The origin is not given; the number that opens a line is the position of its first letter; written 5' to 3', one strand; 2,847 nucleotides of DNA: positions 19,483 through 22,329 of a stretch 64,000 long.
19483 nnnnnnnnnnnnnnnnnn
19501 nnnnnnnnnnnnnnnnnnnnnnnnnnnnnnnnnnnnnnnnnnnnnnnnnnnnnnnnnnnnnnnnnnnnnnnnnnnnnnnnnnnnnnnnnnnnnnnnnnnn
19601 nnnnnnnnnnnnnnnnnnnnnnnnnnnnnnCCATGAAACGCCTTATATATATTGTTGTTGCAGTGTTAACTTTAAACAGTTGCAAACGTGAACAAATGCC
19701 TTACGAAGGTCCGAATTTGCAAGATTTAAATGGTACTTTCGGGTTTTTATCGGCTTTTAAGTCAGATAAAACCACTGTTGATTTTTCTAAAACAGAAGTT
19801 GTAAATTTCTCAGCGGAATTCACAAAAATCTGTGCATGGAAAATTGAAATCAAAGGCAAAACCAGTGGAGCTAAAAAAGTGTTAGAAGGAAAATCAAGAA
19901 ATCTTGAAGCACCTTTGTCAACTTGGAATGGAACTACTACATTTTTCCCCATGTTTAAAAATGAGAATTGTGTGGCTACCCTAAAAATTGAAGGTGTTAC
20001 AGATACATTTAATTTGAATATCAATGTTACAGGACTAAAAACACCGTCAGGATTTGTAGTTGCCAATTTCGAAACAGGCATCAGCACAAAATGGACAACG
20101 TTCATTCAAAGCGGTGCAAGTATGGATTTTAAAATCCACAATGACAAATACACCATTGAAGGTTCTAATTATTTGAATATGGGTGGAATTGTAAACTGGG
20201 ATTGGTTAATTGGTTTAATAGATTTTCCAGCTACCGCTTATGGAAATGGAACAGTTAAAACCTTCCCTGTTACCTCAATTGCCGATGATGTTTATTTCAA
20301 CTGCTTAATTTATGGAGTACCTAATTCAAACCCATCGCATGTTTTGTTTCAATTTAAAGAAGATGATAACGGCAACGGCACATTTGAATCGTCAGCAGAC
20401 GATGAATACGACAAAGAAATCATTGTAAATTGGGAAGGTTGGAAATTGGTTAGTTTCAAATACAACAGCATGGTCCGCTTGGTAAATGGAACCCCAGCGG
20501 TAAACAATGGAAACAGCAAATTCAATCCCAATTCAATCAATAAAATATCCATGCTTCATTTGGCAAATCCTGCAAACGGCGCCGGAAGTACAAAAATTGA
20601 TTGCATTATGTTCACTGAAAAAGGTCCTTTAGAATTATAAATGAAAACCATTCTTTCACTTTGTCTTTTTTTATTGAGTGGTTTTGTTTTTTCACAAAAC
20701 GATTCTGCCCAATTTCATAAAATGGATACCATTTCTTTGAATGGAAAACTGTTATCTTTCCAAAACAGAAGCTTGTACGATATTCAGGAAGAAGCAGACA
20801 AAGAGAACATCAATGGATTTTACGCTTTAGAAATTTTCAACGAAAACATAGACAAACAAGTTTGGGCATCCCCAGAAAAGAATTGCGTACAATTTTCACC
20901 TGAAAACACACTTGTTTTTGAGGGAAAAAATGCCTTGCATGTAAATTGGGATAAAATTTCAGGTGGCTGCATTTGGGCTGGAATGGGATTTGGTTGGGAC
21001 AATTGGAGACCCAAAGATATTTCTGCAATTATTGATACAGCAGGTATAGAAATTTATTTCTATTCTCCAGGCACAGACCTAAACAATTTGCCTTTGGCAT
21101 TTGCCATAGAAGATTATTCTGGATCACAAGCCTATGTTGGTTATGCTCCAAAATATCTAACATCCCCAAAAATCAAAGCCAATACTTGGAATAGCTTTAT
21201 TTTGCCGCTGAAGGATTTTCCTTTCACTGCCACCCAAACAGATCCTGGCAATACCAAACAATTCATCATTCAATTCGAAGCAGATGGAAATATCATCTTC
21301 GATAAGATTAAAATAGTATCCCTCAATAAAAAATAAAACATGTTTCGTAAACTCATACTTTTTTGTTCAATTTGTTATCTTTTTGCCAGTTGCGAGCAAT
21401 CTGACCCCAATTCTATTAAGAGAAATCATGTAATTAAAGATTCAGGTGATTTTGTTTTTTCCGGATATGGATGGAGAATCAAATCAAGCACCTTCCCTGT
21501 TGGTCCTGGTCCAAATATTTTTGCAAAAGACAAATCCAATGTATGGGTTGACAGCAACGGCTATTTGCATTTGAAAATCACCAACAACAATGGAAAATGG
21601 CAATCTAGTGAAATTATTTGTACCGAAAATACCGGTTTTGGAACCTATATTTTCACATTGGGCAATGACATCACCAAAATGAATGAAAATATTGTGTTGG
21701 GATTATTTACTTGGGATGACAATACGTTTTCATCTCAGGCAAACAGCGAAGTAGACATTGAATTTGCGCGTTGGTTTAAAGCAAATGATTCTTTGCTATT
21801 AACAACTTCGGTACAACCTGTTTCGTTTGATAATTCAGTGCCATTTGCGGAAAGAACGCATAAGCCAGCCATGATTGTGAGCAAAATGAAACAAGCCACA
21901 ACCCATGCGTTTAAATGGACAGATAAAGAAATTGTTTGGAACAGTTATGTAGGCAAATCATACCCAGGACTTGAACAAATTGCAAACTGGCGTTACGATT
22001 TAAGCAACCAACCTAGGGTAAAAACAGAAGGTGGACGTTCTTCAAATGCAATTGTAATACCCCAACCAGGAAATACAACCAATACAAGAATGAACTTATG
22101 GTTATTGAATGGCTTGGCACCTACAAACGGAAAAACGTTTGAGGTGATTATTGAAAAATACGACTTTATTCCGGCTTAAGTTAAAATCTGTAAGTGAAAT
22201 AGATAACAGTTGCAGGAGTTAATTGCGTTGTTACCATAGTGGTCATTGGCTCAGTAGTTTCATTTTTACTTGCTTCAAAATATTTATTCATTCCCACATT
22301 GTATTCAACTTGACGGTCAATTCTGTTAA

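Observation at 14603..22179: Six-gene secreted glycan-handling operon built around two large outer-membrane beta-barrels, with no SusC or SusD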

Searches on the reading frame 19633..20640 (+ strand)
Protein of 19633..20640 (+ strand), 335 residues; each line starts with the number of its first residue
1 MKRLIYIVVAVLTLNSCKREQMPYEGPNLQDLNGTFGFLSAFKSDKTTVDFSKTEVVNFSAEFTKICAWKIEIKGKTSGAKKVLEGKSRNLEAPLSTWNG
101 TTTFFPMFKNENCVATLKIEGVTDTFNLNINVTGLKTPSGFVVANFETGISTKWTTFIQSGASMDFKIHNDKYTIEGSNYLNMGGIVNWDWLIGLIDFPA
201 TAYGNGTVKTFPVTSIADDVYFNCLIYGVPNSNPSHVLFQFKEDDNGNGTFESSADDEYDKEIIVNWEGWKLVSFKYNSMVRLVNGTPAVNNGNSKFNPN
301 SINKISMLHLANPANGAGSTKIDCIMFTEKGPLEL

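Call 4: search_protein_families(library=pfam, proteins=[window:19633-20640:+], max_evalue=1)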
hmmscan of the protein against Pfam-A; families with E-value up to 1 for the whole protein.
window:19633-20640:+ (335 aa): 0 families

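Call 5: search_protein_families(library=ncbifam, proteins=[window:19633-20640:+], max_evalue=1)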
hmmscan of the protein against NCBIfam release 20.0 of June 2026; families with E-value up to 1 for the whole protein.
window:19633-20640:+ (335 aa): 0 families

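Call 47: search_solved_structures(query=A4, max_evalue=10, show_alignments=2)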
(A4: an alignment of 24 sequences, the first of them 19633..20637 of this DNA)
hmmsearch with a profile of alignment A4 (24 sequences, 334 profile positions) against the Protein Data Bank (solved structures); distinct sequences matched with E-value up to 10: 2.
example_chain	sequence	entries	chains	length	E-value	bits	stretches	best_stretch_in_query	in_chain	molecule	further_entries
3psj_A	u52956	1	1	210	0.11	14.8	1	226-297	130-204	Transcription elongation factor SPT6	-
3psk_A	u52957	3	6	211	0.11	14.8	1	226-297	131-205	Transcription elongation factor SPT6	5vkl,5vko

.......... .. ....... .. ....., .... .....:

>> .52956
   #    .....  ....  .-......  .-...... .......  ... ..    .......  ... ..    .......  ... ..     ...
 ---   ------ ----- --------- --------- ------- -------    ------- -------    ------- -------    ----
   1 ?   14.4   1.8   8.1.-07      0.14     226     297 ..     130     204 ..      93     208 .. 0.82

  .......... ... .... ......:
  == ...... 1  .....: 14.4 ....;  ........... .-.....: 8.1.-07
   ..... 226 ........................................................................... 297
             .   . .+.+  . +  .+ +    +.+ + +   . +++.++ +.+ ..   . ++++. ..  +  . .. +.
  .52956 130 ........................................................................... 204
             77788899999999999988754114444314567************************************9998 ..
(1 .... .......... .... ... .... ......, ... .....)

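Call 49: search_protein_families(library=pfam, alignment_id=A4, max_evalue=0.1)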
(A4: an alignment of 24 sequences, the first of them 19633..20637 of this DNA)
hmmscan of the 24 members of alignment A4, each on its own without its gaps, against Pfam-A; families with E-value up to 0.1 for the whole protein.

A. member 1, window:19633-20637:+ (335 aa): 0 families

B. families by the number of members that match (of 24 scanned): 7 families
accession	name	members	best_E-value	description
PF03425.19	CBM_11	12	0.00011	Carbohydrate binding domain (family 11)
PF03442.20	CBM_X2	3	0.0042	Carbohydrate binding domain X2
PF08547.18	CIA30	2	0.016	Complex I intermediate-associated protein 30 (CIA30)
PF09610.15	Myco_arth_vir_N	1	0.012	Mycoplasma virulence signal region (Myco_arth_vir_N)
PF25092.1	SH3_KIN17_C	1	0.019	KIN17 C-terminal SH3 domain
PF08139.17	LPAM_1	1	0.021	Prokaryotic membrane lipoprotein lipid attachment site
PF16986.11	CzcE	1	0.064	Heavy-metal resistance protein CzcE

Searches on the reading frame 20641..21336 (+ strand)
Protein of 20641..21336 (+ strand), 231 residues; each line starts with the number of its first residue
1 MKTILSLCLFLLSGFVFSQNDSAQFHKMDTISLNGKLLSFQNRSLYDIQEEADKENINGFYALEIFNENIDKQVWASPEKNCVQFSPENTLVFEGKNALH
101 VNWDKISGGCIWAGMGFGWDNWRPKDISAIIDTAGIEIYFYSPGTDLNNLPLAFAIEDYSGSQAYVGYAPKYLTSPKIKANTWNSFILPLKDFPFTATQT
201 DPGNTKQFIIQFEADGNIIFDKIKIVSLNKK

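Call 4: search_protein_families(library=pfam, proteins=[window:20641-21336:+], max_evalue=1)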
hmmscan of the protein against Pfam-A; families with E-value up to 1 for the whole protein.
window:20641-21336:+ (231 aa): 2 families
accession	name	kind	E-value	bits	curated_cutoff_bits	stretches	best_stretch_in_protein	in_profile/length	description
PF21582.3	CBM30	-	0.049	14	27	1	87-210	30-151/170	Carbohydrate binding domain 30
PF18630.7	Peptidase_M60_C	-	0.25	12.1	26.2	0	33-57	27-52/65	Peptidase M60 C-terminal domain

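Call 5: search_protein_families(library=ncbifam, proteins=[window:20641-21336:+], max_evalue=1)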
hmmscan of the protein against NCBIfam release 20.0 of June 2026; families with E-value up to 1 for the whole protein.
window:20641-21336:+ (231 aa): 0 families

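Call 48: search_solved_structures(query=A5, max_evalue=10, show_alignments=2)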
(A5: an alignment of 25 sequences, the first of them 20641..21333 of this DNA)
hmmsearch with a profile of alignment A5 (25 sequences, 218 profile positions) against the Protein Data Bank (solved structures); distinct sequences matched with E-value up to 10: 3.
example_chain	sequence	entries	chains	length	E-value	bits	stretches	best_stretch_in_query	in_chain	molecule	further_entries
2c24_A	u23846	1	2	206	0.26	13.9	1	82-199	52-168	ENDOGLUCANASE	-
1wmx_A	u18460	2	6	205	0.26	13.9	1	82-199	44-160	COG3291: FOG: PKD repeat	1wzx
2kck_A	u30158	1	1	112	0.64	12.6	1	22-70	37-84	TPR repeat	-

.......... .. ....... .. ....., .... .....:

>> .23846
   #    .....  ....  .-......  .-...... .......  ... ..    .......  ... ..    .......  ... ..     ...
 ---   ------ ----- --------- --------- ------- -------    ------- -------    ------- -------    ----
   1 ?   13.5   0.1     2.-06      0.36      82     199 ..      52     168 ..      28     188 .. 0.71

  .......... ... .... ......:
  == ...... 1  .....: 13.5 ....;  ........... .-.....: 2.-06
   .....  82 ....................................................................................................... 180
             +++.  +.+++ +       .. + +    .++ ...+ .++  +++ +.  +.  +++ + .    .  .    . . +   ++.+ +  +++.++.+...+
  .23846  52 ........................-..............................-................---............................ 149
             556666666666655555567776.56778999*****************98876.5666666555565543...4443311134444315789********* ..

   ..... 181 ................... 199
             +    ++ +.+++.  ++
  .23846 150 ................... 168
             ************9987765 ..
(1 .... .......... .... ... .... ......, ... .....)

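Call 50: search_protein_families(library=pfam, alignment_id=A5, max_evalue=0.1)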
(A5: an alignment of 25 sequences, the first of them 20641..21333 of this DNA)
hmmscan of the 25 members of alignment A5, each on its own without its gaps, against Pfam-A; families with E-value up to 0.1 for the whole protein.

A. member 1, window:20641-21333:+ (231 aa): 1 family
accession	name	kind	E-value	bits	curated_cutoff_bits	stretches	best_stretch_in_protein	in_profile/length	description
PF21582.3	CBM30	-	0.049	14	27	0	87-210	30-151/170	Carbohydrate binding domain 30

B. families by the number of members that match (of 25 scanned): 10 families
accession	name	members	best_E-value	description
PF21582.3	CBM30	23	2.8e-08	Carbohydrate binding domain 30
PF18329.7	SGBP_B_XBD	18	2.5e-08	Surface glycan-binding protein B xyloglucan binding domain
PF18559.7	Exop_C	9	0.0036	Galactose-binding domain-like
PF08547.18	CIA30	5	0.003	Complex I intermediate-associated protein 30 (CIA30)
PF25124.1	DUF7816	1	0.013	Domain of unknown function (DUF7816)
PF20101.4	DUF6491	1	0.021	Family of unknown function (DUF6491)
PF20130.4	DUF6520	1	0.063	Family of unknown function (DUF6520)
PF15603.11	Imm74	1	0.079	Immunity protein 74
PF08076.16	TetM_leader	1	0.088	Tetracycline resistance determinant leader peptide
PF23669.1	WH_MCM2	1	0.096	DNA replication licensing factor MCM2-like, winged-helix domain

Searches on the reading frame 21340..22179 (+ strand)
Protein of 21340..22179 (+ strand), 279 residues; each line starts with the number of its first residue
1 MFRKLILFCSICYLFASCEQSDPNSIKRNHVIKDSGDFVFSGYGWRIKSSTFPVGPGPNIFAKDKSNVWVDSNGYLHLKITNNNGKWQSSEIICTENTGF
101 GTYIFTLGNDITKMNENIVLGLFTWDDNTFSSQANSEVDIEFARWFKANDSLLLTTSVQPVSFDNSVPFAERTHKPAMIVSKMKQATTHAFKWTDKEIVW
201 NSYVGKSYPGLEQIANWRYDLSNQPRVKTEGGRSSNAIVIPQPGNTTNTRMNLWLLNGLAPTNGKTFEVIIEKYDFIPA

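Call 4: search_protein_families(library=pfam, proteins=[window:21340-22179:+], max_evalue=1)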
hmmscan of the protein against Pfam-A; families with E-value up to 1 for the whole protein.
window:21340-22179:+ (279 aa): 1 family
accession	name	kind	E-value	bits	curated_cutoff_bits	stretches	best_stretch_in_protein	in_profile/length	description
PF19917.4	bpX1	-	0.053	13.8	27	1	63-85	7-29/82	MoxR-vWA-beta-propeller ternary system domain bpX1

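Call 5: search_protein_families(library=ncbifam, proteins=[window:21340-22179:+], max_evalue=1)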
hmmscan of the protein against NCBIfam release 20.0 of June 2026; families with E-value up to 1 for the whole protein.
window:21340-22179:+ (279 aa): 2 families
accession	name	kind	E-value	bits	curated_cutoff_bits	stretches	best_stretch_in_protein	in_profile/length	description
TIGR02913.1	HAF_rpt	repeat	0.16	11.9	22.65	1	181-198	14-31/39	HAF repeat protein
NF052634.1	Riean_0653_fam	subfamily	0.17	12.8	57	1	3-119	2-117/176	Riean_0653 family protein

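Call 9: search_solved_structures(query=window:21340-22179:+, max_evalue=1, show_alignments=2)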
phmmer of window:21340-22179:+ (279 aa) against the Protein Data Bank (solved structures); distinct sequences matched with E-value up to 1: 6.
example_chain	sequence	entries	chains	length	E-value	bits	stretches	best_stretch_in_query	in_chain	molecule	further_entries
7dsj_A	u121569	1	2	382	0.11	15.1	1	55-131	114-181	Anthranilate phosphoribosyltransferase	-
7dsm_A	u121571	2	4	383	0.11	15.1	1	55-131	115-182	Anthranilate phosphoribosyltransferase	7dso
7dsp_B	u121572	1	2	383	0.17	14.5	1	55-131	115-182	Anthranilate phosphoribosyltransferase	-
7dsr_A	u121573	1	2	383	0.47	13.1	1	55-131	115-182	Anthranilate phosphoribosyltransferase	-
6vr8_I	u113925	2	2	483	0.52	13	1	163-203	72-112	Mur ligase middle domain protein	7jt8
7ufp_I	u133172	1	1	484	0.53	12.9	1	163-203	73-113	Mur ligase middle domain protein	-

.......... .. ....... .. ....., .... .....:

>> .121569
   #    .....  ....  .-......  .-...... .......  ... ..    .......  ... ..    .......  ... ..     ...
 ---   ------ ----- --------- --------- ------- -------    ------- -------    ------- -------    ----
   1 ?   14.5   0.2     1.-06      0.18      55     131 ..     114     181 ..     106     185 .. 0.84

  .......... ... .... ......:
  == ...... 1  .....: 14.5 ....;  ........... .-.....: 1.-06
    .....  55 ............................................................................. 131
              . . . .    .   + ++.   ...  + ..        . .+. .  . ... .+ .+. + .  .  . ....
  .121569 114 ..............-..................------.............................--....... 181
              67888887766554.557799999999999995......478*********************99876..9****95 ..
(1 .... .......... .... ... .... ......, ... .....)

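Call 36: search_solved_structures(query=A3, max_evalue=10, show_alignments=3)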
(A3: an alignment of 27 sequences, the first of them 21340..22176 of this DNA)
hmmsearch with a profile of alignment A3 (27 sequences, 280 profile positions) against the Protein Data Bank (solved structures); distinct sequences matched with E-value up to 10: 12.
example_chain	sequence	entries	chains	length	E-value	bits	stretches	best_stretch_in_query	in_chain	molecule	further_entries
1mac_A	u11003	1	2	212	0.00026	23.6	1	66-202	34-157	1,3-1,4-BETA-D-GLUCAN 4-GLUCANOHYDROLASE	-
1byh_A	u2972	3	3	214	0.00028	23.5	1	66-202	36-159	HYBRID | 1,3-1,4-BETA-GLUCANASE | 1,3-1,4-BETA-D-GLUCAN 4-GLUCANOHYDROLASE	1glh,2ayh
1ajo_A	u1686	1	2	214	0.003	20.1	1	66-143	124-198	CIRCULARLY PERMUTED (1-3,1-4)-BETA-D-GLUCAN 4-GLUCANOHYDROLASE CPA16M-127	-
1u0a_A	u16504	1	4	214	0.0089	18.6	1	66-202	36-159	Beta-glucanase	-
2a3k_A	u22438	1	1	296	0.59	12.6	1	34-112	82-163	protein tyrosine phosphatase, non-receptor type 7, isoform 1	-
2hvl_A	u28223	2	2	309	0.63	12.5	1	34-111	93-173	Tyrosine-protein phosphatase non-receptor type 7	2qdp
1zc0_A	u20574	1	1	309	0.63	12.5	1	34-111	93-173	Tyrosine-protein phosphatase, non-receptor type 7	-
3d42_A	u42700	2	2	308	0.64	12.5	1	34-111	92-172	Tyrosine-protein phosphatase non-receptor type 7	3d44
3o4s_A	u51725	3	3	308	0.64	12.5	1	34-111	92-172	Tyrosine-protein phosphatase non-receptor type 7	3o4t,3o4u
2qdm_A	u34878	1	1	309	0.65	12.5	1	34-111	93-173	Tyrosine-protein phosphatase non-receptor type 7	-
2qdc_A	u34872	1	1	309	0.65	12.5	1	34-111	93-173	Tyrosine-protein phosphatase non-receptor type 7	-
2gp0_A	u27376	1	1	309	0.78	12.2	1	34-109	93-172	Tyrosine-protein phosphatase non-receptor type 7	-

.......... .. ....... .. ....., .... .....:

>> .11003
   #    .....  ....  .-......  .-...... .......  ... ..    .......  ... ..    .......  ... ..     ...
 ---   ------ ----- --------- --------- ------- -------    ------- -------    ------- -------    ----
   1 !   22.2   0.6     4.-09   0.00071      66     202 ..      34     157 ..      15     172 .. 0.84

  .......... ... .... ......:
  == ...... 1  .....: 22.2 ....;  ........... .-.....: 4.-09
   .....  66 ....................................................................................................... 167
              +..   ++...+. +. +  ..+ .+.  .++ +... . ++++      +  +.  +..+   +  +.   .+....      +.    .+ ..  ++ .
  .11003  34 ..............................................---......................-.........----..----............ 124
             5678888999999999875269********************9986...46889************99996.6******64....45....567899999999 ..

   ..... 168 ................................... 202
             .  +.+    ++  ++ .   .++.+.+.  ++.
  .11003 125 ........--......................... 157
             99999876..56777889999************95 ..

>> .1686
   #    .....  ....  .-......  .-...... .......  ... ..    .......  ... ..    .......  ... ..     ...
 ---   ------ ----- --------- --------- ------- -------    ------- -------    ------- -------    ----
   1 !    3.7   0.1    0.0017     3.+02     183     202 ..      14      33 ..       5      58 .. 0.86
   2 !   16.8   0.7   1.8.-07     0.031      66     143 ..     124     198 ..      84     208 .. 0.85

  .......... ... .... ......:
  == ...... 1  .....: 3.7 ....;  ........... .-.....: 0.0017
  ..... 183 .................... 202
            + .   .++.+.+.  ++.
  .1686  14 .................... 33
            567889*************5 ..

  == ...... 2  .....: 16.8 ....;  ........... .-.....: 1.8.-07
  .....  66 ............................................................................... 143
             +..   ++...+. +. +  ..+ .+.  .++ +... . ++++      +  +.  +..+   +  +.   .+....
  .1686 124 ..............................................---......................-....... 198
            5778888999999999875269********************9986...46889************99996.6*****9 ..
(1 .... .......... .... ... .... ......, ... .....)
